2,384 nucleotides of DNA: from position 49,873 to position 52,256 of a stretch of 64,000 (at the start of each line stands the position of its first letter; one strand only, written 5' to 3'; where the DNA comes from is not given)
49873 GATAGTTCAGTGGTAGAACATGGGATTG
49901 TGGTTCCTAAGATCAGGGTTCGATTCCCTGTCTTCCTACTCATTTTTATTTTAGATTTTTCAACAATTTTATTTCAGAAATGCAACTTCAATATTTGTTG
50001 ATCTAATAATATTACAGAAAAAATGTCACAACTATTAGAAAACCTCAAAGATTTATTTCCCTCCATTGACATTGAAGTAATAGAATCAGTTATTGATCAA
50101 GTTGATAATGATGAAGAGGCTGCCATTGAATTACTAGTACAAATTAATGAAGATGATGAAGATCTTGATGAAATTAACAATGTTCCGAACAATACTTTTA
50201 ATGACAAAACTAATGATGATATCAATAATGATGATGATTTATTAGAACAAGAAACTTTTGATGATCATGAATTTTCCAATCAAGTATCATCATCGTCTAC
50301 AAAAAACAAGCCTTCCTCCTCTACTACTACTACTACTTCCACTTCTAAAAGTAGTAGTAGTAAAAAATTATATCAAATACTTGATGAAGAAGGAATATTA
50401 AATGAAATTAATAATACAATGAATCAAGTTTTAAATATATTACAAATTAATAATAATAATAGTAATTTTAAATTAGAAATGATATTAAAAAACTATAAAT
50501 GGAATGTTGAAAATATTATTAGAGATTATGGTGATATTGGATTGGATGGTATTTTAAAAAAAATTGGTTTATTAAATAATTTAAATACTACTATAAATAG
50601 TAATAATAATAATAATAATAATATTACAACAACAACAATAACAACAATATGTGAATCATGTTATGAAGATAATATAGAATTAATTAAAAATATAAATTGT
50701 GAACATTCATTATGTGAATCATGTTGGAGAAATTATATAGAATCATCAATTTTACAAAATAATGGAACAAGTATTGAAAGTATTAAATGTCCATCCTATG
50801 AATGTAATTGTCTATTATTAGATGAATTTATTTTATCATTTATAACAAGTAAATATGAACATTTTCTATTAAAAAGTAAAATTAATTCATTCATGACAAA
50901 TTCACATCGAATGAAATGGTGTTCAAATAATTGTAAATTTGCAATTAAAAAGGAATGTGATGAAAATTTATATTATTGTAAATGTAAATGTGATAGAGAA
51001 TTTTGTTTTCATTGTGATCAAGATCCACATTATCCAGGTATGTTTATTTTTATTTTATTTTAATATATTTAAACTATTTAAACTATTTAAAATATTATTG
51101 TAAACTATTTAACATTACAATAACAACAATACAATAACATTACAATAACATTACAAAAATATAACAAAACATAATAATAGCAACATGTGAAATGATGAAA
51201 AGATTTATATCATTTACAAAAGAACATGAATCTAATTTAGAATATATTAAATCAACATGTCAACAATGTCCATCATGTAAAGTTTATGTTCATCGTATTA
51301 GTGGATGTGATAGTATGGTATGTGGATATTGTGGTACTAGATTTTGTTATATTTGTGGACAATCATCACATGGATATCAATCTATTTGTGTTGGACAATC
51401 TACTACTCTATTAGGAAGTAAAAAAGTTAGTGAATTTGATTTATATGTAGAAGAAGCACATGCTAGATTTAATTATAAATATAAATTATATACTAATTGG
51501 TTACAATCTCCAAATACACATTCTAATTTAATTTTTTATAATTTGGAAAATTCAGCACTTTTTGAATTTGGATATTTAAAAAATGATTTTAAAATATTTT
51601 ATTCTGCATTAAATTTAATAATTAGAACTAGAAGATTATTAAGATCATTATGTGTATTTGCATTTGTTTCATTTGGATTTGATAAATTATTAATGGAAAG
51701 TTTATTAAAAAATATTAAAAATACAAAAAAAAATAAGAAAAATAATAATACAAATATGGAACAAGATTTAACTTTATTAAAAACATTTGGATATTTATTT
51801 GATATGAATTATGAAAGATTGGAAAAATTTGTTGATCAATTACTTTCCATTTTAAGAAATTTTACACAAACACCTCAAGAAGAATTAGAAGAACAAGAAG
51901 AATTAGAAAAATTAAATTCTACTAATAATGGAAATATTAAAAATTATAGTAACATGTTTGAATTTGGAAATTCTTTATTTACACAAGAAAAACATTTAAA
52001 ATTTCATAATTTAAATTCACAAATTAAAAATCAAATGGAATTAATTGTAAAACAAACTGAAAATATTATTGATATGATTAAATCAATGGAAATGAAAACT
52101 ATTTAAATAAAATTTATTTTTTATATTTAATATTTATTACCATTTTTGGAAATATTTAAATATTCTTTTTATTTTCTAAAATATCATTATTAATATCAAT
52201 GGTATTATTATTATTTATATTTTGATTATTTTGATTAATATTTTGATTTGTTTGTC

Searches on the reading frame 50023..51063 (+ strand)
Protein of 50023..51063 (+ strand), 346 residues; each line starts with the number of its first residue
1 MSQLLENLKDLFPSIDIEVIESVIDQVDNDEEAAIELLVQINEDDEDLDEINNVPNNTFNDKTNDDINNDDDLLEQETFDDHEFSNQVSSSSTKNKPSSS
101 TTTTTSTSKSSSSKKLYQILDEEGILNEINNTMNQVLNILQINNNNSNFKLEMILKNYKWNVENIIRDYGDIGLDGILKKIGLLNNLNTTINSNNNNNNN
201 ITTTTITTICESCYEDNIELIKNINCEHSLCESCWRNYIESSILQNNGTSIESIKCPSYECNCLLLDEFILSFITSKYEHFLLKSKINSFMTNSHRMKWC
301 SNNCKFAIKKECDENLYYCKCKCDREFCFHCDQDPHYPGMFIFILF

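Call 13: search_protein_families(library=pfam, proteins=[window:50023-51063:+], max_evalue=0.01)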
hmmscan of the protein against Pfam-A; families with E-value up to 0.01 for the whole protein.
window:50023-51063:+ (346 aa): 4 families
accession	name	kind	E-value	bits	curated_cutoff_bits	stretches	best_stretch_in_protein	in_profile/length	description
PF02845.22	CUE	-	7.5e-08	32.3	21.1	1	2-40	2-40/42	CUE domain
PF01485.27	IBR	-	1.4e-07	31.9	24.3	1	277-338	2-62/65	IBR domain, a half RING-finger domain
PF00097.31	zf-C3HC4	-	0.0039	17.4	21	1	210-257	1-38/40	Zinc finger, C3HC4 type (RING finger)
PF10146.14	zf-C4H2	-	0.0095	16.9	34.5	0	16-141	60-181/240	Zinc finger-containing protein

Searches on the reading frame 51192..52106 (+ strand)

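Call 13: search_protein_families(library=pfam, proteins=[window:51192-52106:+], max_evalue=0.01)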
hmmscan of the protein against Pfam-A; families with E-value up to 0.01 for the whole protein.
window:51192-52106:+ (304 aa): 2 families
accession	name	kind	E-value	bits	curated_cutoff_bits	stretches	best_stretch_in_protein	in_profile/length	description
PF01485.27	IBR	-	2.8e-06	27.7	24.3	1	16-62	12-62/65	IBR domain, a half RING-finger domain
PF22605.2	IBR_2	-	0.0047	17.5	27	1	19-56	1-40/49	IBR domain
